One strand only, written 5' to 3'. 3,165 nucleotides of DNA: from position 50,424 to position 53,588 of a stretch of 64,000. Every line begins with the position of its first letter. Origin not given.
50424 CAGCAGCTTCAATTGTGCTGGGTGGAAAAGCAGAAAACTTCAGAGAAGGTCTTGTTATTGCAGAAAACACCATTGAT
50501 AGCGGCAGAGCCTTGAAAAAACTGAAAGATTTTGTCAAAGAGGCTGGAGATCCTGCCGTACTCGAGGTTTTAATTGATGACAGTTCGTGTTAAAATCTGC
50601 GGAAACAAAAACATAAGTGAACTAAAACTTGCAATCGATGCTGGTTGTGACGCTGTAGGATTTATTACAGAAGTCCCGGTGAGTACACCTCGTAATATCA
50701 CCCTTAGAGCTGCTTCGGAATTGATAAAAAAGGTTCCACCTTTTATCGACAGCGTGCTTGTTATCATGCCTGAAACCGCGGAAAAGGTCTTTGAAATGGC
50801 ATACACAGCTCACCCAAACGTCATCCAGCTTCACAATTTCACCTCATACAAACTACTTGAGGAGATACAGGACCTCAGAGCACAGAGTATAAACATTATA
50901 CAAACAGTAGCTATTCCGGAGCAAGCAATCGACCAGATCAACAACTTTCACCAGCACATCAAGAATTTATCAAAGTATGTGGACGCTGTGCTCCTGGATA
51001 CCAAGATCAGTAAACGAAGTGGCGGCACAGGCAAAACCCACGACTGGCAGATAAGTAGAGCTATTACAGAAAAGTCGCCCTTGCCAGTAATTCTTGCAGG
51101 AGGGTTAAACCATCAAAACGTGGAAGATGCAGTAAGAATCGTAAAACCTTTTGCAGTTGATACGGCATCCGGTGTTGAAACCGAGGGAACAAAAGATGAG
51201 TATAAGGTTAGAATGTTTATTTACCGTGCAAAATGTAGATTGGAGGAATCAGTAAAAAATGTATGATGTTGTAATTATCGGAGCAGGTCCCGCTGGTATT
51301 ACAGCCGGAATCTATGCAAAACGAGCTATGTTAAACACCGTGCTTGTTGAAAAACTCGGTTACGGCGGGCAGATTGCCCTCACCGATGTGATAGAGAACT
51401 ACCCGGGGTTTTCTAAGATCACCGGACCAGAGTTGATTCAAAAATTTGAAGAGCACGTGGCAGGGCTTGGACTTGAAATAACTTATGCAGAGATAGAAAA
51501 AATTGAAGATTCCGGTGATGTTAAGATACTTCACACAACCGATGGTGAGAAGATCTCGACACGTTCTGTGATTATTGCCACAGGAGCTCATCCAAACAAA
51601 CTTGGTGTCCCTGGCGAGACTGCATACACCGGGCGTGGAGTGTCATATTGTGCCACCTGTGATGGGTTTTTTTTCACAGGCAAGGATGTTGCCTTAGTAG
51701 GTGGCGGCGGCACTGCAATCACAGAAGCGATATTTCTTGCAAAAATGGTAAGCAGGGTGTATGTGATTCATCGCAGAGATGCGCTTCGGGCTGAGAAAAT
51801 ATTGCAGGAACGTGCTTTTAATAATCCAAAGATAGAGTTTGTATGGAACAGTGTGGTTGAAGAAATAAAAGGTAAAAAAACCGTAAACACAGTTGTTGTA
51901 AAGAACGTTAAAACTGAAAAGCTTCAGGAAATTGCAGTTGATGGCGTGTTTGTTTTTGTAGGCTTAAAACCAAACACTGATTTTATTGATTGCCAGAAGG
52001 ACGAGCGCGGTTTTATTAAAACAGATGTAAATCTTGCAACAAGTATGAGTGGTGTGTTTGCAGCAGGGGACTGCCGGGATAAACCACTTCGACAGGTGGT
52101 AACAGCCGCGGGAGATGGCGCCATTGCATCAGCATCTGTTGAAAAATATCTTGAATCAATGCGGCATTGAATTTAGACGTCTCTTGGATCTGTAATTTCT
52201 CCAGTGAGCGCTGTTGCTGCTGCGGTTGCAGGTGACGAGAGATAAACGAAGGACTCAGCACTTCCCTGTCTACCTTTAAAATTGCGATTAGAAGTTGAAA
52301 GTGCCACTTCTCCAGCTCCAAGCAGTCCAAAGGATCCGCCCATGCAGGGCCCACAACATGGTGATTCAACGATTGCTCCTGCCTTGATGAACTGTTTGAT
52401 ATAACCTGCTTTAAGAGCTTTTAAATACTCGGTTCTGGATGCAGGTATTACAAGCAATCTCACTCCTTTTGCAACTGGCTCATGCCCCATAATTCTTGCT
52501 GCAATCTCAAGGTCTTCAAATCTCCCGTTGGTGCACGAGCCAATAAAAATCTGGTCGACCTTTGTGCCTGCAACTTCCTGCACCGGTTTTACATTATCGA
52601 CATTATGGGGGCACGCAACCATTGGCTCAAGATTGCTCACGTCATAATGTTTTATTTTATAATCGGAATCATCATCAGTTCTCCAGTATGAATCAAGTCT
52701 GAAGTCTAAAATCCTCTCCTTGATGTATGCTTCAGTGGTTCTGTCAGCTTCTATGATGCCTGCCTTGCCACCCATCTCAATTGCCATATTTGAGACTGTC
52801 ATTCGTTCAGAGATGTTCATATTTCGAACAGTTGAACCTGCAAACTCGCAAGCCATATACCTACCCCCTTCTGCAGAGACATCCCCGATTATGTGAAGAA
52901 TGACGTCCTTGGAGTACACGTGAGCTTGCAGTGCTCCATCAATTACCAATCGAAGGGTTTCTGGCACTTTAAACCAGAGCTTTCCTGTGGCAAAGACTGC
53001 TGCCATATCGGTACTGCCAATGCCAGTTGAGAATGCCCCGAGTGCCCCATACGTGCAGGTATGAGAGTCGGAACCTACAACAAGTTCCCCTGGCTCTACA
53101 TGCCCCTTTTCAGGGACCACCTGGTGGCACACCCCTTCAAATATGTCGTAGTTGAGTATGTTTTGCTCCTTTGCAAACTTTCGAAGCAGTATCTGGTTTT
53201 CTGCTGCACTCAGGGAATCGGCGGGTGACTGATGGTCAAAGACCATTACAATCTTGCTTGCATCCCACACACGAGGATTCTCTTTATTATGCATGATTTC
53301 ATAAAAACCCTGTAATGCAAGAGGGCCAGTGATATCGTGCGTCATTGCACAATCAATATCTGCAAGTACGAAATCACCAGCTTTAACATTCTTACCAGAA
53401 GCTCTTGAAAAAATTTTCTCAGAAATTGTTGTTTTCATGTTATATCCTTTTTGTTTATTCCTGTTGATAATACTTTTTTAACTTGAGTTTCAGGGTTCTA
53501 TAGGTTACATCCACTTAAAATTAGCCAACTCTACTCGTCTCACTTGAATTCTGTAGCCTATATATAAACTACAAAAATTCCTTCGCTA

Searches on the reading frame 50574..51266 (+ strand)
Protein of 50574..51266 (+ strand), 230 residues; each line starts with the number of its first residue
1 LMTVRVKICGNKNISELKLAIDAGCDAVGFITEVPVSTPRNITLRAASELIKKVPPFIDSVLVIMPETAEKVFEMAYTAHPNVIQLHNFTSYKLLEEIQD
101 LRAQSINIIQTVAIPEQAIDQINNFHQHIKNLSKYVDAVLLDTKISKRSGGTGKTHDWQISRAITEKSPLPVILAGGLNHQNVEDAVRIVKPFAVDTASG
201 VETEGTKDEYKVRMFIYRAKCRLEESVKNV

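Call 10: search_protein_families(library=ncbifam, proteins=[window:50574-51266:+], max_evalue=0.00001)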
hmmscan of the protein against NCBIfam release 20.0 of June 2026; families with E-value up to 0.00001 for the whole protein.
window:50574-51266:+ (230 aa): 13 families
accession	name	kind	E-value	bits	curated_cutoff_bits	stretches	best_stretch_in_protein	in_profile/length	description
NF002298.0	PRK01222.1-4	equivalog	4.1e-44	150.7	215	1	3-220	2-203/209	phosphoribosylanthranilate isomerase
NF002304.0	PRK01222.2-4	equivalog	7.8e-37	126.7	181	1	6-221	3-205/208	phosphoribosylanthranilate isomerase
NF002295.0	PRK01222.1-1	equivalog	5.9e-35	120.7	216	1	2-220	1-211/219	phosphoribosylanthranilate isomerase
NF002299.0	PRK01222.1-6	equivalog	1.3e-34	119.5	231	1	4-217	18-223/231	phosphoribosylanthranilate isomerase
NF002300.0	PRK01222.1-7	equivalog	9.6e-34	116.7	212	1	4-220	2-192/195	phosphoribosylanthranilate isomerase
NF002297.0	PRK01222.1-3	equivalog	3.1e-31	108.5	259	1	5-220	2-200/204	phosphoribosylanthranilate isomerase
NF006945.0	PRK09427.1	equivalog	1.2e-29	103.2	380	1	5-217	261-456/461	bifunctional indole-3-glycerol-phosphate synthase TrpC/phosphoribosylanthranilate isomerase TrpF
NF002296.0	PRK01222.1-2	equivalog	1.4e-27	97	270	1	4-218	8-214/221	phosphoribosylanthranilate isomerase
NF010563.0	PRK13958.1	equivalog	2.9e-27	95.5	234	1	5-219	2-203/210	phosphoribosylanthranilate isomerase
NF002301.0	PRK01222.2-1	equivalog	1.7e-24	86.6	232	1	3-218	2-208/217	phosphoribosylanthranilate isomerase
NF002302.0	PRK01222.2-2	equivalog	6.5e-20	72.2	172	1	5-220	2-187/193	phosphoribosylanthranilate isomerase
NF010376.0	PRK13803.1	equivalog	4.3e-15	55.5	819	1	2-220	3-206/600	bifunctional phosphoribosylanthranilate isomerase/tryptophan synthase subunit beta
NF002303.0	PRK01222.2-3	equivalog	1.7e-14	53.8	224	1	5-221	2-202/208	phosphoribosylanthranilate isomerase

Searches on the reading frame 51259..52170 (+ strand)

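Call 10: search_protein_families(library=ncbifam, proteins=[window:51259-52170:+], max_evalue=0.00001)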
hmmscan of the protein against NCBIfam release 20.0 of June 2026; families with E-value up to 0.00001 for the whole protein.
window:51259-52170:+ (303 aa): 54 families (the best 25 are shown)
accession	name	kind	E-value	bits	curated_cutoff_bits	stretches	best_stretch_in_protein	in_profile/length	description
TIGR01292.1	TRX_reduct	equivalog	8e-117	389.3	343.45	1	2-298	1-300/300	thioredoxin-disulfide reductase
TIGR03143.1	AhpF_homolog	hypoth_equivalog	3.7e-96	322.9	687.65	1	1-302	4-312/555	putative alkyl hydroperoxide reductase F subunit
TIGR03140.1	AhpF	equivalog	7.7e-79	265.6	502.9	1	2-294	213-508/515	alkyl hydroperoxide reductase subunit F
NF007614.0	PRK10262.1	equivalog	1.7e-68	231.1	644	1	4-301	9-317/321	thioredoxin-disulfide reductase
TIGR04018.1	Bthiol_YpdA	hypoth_equivalog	3.6e-25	88.4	339.9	2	74-272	87-288/316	YpdA family putative bacillithiol disulfide reductase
TIGR01350.1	lipoamide_DH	equivalog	1.4e-24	86.7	408.8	1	80-277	111-313/461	dihydrolipoyl dehydrogenase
TIGR02053.1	MerA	equivalog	2.2e-20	73.1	454.45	1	82-292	113-326/465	mercury(II) reductase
NF004943.0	PRK06292.2-1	equivalog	3.6e-16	59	432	1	76-273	106-308/456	dihydrolipoyl dehydrogenase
TIGR03385.1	CoA_CoA_reduc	equivalog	1.1e-15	57.4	578.8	1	4-274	2-284/439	CoA-disulfide reductase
NF004947.0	PRK06292.2-5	equivalog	1.4e-15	57.1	592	1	96-277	127-314/474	dihydrolipoyl dehydrogenase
NF004776.0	PRK06116.1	equivalog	2e-15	56.7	480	1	78-275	113-307/450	glutathione-disulfide reductase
NF005883.0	PRK07845.1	equivalog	2.7e-14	53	479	1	77-290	115-330/466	NAD(P)H-quinone dehydrogenase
NF003585.0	PRK05249.1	equivalog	7e-14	51.3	465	1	88-276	125-316/464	Si-specific NAD(P)(+) transhydrogenase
NF004945.0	PRK06292.2-3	equivalog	5e-13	48.8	494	1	83-275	110-307/457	dihydrolipoyl dehydrogenase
NF004991.0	PRK06370.1-3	subfamily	6.7e-13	48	620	1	94-272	158-341/509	FAD-containing oxidoreductase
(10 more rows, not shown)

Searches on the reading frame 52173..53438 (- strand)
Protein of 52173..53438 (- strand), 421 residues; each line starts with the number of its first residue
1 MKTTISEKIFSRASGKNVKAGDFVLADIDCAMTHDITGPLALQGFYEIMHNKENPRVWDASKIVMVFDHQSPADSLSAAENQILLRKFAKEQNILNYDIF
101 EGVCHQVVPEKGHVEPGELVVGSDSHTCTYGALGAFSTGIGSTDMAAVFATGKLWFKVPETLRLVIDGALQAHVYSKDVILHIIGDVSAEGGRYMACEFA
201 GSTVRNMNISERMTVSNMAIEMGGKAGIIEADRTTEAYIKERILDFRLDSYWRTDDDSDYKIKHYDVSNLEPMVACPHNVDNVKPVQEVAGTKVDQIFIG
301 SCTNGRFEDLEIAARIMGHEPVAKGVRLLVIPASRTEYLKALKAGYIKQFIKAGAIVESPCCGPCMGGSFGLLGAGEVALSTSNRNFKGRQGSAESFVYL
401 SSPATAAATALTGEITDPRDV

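Call 10: search_protein_families(library=ncbifam, proteins=[window:52173-53438:-], max_evalue=0.00001)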
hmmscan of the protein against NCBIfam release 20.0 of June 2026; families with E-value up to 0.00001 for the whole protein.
window:52173-53438:- (421 aa): 19 families
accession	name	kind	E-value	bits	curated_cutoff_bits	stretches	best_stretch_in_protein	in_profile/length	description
NF001614.1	PRK00402.1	subfamily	5.8e-181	601.7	385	1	4-419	2-415/415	aconitase/3-isopropylmalate dehydratase large subunit family protein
TIGR01343.1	hacA_fam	subfamily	1.1e-167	557.8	385.7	1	4-419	1-412/412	homoaconitate hydratase family protein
TIGR02086.1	IPMI_arch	subfamily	6.8e-167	555.3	410.15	1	4-420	2-411/411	3-isopropylmalate dehydratase/homoaconitate hydratase family large subunit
NF040615.1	HacA_Meth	equivalog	7e-155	515.8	550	1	4-417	2-417/419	homoaconitase large subunit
TIGR02083.1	LEU2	equivalog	1.3e-145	485.5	610.65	1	4-421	2-419/419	3-isopropylmalate dehydratase large subunit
NF009116.0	PRK12466.1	subfamily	1.8e-93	313.7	531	2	2-287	4-304/472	3-isopropylmalate dehydratase large subunit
NF005558.0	PRK07229.1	equivalog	1.2e-91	308.3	612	1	1-420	1-414/647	aconitate hydratase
NF004016.0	PRK05478.1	subfamily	3e-91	306.3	510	2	1-288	2-303/468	3-isopropylmalate dehydratase large subunit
TIGR01342.1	acon_putative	hypoth_equivalog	1.1e-79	268.4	719.15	1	6-420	3-411/655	putative aconitate hydratase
TIGR00170.1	leuC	equivalog_domain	5.4e-77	259.3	560.25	2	1-286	1-300/466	3-isopropylmalate dehydratase large subunit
TIGR00139.1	h_aconitase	equivalog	1.3e-72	245.3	529.9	2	13-243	17-244/709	homoaconitase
NF006690.0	PRK09238.1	equivalog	2.6e-41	141.5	782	2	234-417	627-813/852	bifunctional aconitate hydratase 2/2-methylisocitrate dehydratase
TIGR01340.1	aconitase_mito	equivalog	5.2e-35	120.9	825.35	1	86-415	118-472/745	aconitate hydratase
NF008503.0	PRK11413.1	equivalog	3.4e-32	111.3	641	2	103-289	129-314/753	hydratase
TIGR00117.1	acnB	equivalog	2e-28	98.6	1287.2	1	255-416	651-810/844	bifunctional aconitate hydratase 2/2-methylisocitrate dehydratase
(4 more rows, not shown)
